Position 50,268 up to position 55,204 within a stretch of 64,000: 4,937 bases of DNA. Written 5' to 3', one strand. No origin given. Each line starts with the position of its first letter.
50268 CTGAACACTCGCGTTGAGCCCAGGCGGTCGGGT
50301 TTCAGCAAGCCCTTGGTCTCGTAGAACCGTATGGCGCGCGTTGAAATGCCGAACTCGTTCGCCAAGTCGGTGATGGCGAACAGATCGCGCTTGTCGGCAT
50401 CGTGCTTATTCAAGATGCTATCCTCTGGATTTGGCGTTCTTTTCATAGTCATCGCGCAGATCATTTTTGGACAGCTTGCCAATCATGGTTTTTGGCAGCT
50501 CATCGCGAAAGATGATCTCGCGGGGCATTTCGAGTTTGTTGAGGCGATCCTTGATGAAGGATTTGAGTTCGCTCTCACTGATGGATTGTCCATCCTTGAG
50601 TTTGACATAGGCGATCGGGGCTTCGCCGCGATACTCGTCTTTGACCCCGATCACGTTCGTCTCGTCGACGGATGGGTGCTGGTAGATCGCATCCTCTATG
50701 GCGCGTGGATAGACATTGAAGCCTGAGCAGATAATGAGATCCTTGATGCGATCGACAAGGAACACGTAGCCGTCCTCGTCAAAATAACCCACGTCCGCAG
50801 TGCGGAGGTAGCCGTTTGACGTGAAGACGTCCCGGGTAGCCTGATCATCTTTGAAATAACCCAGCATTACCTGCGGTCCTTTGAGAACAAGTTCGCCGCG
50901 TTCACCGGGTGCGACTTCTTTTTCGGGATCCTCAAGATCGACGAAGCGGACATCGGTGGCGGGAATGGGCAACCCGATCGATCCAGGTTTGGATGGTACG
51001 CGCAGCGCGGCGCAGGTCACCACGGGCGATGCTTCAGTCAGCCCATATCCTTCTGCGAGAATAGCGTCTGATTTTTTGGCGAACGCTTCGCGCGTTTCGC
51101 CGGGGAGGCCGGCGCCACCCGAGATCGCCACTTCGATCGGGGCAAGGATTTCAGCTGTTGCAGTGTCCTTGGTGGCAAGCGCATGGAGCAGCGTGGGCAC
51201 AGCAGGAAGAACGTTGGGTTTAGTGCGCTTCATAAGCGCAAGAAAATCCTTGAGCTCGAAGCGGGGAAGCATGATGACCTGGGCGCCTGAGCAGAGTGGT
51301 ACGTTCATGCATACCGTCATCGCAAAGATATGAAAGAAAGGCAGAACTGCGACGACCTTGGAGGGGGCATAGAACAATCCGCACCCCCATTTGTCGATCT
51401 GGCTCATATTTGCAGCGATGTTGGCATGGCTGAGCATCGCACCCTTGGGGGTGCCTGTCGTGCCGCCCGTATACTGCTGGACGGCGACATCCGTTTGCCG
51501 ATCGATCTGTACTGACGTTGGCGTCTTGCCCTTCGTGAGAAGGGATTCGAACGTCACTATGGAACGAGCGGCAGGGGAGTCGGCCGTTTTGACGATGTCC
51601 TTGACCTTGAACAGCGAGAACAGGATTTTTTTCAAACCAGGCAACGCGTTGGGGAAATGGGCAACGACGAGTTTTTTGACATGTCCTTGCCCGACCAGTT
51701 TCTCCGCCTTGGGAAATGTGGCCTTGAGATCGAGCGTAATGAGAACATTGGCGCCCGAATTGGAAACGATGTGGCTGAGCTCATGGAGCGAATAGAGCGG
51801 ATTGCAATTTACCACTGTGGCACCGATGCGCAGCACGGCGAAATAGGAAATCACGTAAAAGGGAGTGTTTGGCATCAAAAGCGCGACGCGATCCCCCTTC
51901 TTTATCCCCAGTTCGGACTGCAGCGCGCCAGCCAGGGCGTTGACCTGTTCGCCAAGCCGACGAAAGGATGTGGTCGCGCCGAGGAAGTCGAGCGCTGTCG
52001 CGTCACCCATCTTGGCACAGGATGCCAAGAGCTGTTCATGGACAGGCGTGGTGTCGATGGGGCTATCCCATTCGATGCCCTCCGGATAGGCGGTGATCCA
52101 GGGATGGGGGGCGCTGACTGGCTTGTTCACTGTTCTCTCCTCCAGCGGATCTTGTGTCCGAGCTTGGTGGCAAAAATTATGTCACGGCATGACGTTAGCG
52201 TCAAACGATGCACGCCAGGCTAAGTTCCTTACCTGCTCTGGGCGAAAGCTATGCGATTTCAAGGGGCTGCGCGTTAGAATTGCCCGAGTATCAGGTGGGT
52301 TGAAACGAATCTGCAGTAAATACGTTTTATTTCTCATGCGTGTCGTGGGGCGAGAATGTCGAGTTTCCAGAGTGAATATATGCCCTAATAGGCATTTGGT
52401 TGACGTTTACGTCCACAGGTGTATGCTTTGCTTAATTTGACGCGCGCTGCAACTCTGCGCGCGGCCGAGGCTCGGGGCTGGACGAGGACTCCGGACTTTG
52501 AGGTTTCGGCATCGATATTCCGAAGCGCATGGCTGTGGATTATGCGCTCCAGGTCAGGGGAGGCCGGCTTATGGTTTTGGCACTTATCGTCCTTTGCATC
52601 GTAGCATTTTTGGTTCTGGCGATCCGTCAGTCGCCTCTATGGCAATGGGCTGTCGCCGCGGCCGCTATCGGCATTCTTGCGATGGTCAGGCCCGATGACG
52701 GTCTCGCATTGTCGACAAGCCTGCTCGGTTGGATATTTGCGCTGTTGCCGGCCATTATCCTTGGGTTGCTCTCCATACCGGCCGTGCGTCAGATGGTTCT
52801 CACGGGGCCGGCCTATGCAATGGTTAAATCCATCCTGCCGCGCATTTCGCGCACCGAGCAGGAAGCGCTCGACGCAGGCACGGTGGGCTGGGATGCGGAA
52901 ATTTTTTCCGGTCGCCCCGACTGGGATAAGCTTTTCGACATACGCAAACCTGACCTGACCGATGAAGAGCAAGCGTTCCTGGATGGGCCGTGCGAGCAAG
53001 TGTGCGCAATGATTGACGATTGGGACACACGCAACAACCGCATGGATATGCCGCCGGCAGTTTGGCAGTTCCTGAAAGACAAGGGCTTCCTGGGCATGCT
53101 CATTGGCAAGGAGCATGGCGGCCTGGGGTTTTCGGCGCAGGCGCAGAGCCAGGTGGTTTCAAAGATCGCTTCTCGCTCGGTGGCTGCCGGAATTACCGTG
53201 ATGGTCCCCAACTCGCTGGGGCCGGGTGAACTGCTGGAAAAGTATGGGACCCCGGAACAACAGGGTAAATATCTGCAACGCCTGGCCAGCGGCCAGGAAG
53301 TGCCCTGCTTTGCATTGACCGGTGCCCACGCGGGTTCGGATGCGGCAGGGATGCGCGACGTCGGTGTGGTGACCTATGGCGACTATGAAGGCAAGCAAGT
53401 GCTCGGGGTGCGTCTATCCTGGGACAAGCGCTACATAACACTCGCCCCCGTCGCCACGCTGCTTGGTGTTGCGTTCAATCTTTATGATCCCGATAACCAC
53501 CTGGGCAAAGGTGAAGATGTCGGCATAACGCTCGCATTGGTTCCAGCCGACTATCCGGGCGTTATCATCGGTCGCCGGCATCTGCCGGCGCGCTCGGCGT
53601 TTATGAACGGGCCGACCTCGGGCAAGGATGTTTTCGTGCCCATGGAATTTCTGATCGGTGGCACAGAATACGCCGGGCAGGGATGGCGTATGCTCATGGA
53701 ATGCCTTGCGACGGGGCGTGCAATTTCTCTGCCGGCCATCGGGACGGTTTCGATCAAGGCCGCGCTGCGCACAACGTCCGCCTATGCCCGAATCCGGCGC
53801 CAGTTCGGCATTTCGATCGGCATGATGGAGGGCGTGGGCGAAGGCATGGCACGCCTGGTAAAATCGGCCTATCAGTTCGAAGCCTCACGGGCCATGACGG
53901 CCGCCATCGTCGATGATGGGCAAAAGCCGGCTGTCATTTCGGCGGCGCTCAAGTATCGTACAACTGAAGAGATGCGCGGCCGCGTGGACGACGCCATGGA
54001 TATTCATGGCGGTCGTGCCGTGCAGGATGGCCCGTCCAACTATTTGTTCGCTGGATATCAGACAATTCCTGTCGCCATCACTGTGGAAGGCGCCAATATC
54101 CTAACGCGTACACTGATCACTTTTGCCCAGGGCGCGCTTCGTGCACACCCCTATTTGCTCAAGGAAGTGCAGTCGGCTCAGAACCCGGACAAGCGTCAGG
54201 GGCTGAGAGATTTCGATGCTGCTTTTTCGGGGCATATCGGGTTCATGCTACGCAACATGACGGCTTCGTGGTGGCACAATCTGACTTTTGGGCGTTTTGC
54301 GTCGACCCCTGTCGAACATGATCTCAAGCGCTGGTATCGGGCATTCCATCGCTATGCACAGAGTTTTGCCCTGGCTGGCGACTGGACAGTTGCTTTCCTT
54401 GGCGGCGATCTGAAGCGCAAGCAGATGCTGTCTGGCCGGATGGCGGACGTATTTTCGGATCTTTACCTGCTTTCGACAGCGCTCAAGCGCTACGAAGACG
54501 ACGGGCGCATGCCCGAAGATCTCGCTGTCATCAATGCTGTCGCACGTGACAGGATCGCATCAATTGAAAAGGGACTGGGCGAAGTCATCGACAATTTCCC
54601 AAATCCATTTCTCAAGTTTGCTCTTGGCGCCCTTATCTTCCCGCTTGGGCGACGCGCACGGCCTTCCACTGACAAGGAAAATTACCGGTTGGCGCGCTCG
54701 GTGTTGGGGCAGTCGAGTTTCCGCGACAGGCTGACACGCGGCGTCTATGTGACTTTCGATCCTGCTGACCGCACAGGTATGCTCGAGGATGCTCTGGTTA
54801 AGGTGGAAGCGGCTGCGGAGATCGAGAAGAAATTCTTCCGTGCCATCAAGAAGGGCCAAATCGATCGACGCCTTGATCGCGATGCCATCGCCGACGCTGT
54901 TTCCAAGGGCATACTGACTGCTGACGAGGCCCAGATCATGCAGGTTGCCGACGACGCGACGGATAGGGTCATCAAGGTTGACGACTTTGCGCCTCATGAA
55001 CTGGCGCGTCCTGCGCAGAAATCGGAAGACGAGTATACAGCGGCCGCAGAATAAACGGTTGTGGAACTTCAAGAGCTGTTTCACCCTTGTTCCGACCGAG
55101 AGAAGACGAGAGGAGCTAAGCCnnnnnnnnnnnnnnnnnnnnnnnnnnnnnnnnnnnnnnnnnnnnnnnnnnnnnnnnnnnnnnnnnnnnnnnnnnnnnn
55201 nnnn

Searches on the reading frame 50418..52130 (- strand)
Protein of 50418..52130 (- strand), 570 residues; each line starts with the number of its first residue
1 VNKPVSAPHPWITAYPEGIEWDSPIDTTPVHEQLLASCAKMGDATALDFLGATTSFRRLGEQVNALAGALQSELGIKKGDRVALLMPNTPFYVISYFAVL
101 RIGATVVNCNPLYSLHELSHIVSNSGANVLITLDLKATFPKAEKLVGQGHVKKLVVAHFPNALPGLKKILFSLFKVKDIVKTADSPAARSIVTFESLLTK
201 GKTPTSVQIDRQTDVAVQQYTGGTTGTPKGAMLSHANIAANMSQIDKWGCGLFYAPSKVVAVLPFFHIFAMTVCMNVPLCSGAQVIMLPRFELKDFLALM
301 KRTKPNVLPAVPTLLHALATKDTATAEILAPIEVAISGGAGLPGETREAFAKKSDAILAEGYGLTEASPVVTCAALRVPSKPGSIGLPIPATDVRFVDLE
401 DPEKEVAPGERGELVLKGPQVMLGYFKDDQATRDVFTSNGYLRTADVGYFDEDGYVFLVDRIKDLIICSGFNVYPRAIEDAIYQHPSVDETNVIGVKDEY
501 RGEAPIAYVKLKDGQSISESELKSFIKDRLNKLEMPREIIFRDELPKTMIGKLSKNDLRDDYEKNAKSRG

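Call 58: search_protein_families(library=pfam, proteins=[window:50418-52130:-], max_evalue=0.00001)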
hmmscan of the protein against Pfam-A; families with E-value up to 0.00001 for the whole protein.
window:50418-52130:- (570 aa): 2 families
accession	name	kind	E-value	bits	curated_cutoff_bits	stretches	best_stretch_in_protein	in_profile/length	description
PF00501.34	AMP-binding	-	2.1e-90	303.8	29.9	1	37-426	4-384/384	AMP-binding enzyme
PF13193.12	AMP-binding_C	-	2.5e-19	70.4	24.5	1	478-552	2-76/76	AMP-binding enzyme C-terminal domain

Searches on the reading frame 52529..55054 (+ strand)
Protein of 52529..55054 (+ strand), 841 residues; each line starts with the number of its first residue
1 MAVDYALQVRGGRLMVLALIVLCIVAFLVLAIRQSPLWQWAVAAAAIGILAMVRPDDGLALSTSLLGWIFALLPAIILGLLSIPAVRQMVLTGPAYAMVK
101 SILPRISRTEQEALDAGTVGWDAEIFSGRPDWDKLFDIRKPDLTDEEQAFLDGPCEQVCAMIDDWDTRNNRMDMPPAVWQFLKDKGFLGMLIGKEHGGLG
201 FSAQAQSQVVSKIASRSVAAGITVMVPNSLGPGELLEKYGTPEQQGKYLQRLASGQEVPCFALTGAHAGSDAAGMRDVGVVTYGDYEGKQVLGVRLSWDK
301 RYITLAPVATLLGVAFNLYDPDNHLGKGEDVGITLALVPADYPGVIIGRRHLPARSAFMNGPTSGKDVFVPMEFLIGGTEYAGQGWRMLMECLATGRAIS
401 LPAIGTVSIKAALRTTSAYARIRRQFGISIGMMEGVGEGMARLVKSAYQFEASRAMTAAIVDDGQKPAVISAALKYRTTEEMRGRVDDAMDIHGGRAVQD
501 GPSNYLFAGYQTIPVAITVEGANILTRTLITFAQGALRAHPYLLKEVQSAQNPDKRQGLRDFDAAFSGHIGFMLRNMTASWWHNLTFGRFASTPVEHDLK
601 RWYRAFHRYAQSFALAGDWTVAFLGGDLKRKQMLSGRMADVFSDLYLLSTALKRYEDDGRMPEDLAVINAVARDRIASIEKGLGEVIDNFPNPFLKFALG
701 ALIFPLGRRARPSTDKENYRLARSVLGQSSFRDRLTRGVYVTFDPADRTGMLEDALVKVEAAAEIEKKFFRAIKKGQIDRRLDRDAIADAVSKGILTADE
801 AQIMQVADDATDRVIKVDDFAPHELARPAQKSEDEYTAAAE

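Call 58: search_protein_families(library=pfam, proteins=[window:52529-55054:+], max_evalue=0.00001)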
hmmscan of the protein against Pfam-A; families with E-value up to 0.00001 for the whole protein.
window:52529-55054:+ (841 aa): 4 families
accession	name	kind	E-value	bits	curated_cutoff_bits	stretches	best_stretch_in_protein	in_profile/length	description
PF09317.16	ACDH_C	-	2.8e-98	329.5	25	1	537-820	1-284/284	Acyl-CoA dehydrogenase, C-terminal, bacterial type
PF02771.21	Acyl-CoA_dh_N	-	2.9e-17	63.5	22.9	1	158-256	15-113/113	Acyl-CoA dehydrogenase, N-terminal domain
PF00441.29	Acyl-CoA_dh_1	-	6.1e-13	49.6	22.4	1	383-527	1-142/150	Acyl-CoA dehydrogenase, C-terminal domain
PF02770.24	Acyl-CoA_dh_M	-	1.6e-06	28.6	33.3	1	260-351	1-79/97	Acyl-CoA dehydrogenase, middle domain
